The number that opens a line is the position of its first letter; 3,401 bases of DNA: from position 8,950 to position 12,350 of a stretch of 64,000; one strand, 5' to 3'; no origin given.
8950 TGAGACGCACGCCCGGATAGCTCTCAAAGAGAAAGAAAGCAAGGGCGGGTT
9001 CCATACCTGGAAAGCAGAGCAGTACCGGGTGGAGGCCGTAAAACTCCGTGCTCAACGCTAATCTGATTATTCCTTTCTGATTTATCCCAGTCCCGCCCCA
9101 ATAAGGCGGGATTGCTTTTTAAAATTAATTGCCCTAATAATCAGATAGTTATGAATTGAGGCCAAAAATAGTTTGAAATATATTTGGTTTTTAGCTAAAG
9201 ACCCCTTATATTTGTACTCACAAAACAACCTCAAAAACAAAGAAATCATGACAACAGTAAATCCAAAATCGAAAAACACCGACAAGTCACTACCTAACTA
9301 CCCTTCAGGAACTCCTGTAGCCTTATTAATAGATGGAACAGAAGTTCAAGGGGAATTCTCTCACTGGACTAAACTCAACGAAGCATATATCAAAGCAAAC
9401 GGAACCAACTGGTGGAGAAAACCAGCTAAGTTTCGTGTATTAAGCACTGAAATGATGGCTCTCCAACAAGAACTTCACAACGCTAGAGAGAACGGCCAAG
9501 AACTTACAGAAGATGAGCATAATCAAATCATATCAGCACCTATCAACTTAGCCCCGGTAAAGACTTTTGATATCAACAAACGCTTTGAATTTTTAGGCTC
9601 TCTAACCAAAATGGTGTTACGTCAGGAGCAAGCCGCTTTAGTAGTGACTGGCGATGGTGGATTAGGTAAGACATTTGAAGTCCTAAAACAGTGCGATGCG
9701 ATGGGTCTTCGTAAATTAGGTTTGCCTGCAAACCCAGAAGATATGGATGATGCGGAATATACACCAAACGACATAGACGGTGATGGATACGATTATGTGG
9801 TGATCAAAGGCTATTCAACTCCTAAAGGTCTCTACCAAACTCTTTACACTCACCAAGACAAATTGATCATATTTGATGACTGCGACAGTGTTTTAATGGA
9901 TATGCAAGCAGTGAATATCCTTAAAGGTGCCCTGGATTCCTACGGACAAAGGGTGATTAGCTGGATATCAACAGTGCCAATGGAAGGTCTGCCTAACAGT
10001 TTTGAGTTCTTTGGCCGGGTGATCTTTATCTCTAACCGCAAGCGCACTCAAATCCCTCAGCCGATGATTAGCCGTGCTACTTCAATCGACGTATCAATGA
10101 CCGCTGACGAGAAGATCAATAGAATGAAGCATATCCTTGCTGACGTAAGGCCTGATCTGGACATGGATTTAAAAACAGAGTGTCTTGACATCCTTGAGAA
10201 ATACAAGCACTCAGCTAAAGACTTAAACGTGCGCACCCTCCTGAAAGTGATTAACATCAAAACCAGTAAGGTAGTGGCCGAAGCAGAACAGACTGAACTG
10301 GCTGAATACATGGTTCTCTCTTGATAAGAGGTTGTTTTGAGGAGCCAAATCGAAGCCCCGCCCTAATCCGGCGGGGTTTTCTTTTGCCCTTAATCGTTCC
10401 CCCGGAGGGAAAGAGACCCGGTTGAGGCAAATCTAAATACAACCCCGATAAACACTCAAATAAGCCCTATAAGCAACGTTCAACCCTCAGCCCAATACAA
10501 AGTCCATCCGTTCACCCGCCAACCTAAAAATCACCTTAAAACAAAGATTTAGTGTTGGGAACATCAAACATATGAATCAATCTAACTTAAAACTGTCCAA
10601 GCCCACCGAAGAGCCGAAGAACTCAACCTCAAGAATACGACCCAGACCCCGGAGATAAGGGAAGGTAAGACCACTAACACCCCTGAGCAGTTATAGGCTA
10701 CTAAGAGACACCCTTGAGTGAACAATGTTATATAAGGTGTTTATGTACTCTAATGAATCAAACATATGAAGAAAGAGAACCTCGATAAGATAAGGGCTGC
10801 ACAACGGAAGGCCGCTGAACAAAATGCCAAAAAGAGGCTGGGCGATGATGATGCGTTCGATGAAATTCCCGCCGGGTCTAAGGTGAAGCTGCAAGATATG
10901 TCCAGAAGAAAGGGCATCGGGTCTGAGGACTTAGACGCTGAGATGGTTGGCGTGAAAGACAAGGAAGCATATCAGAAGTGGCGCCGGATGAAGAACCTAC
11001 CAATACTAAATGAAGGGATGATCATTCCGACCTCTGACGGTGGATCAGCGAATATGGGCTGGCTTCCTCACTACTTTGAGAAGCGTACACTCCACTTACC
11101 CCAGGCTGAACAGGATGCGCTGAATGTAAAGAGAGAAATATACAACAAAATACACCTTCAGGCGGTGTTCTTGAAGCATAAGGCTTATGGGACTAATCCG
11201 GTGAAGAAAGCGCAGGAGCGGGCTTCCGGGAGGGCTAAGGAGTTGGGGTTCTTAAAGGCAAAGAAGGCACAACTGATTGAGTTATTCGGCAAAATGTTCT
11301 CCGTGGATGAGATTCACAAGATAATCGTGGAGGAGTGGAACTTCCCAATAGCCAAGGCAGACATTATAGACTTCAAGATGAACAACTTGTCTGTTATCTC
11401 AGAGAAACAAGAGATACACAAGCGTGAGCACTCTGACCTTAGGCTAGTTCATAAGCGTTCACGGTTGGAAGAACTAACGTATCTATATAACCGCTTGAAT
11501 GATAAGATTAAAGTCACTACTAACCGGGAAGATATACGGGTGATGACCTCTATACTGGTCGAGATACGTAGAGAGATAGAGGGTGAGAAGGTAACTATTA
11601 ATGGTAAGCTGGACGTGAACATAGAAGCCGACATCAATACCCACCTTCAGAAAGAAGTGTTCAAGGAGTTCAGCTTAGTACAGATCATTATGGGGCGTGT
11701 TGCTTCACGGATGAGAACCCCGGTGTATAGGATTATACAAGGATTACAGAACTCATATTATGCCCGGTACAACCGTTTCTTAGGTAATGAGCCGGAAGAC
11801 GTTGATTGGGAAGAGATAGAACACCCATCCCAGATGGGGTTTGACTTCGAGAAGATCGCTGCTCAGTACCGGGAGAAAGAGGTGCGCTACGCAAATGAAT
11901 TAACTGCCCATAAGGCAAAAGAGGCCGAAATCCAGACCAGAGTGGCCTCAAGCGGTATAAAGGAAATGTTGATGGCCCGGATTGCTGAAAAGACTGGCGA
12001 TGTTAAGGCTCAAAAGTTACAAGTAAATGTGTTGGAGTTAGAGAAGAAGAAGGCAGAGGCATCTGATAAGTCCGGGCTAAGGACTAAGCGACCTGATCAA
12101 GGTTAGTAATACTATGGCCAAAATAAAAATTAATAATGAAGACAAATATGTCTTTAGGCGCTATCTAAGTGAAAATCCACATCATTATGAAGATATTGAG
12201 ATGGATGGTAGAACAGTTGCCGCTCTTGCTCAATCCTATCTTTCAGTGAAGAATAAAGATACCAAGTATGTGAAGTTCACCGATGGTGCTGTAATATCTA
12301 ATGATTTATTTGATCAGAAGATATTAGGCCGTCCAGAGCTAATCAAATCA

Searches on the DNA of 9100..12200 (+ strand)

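Call 8: search_dna_similar(query=window:9100-12200:+, collection=phages, mode=distant, max_rows=20)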
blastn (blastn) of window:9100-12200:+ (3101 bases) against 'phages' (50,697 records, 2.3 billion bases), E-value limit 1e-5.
No match.

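Call 86: search_rna_families(source=window, start=10250, end=10850, threshold=evalue, max_evalue=5)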
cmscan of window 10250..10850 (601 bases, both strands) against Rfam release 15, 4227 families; matches with E-value up to 5: 7.
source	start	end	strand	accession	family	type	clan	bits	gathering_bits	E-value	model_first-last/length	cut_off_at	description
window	10303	10380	+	RF01393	isrJ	Gene; sRNA;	-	22.6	37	0.078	1-75/75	no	isrJ Hfq binding RNA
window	10315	10384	+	RF02837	anti-hemB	Gene; sRNA;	-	19.3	49.5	0.049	1-81/81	no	Burkholderia RNA 7 (anti-hemB)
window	10294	10387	+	RF01772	rnk_pseudo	Cis-reg; leader;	-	17.5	55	2.4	1-108/108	no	Pseudomonas rnk leader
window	10351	10387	+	RF00489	ctRNA_p42d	Gene; antisense;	-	14.9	50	3.8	1-46/46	no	ctRNA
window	10315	10385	+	RF02278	Betaproteobacteria_toxic_sRNA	Gene; sRNA;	-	14.2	50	4.3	1-64/64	no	Betaproteobacteria toxic small RNA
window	10379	10415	-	RF03156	L31-Firmicutes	Cis-reg; leader;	CL00118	13.5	33.3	4.6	1-32/32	no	L31-Firmicutes ribosomal protein leader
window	10762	10820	+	RF01144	sR17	Gene; snRNA; snoRNA; CD-box;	-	11.8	36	4.6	1-55/55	no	Small nucleolar RNA sR17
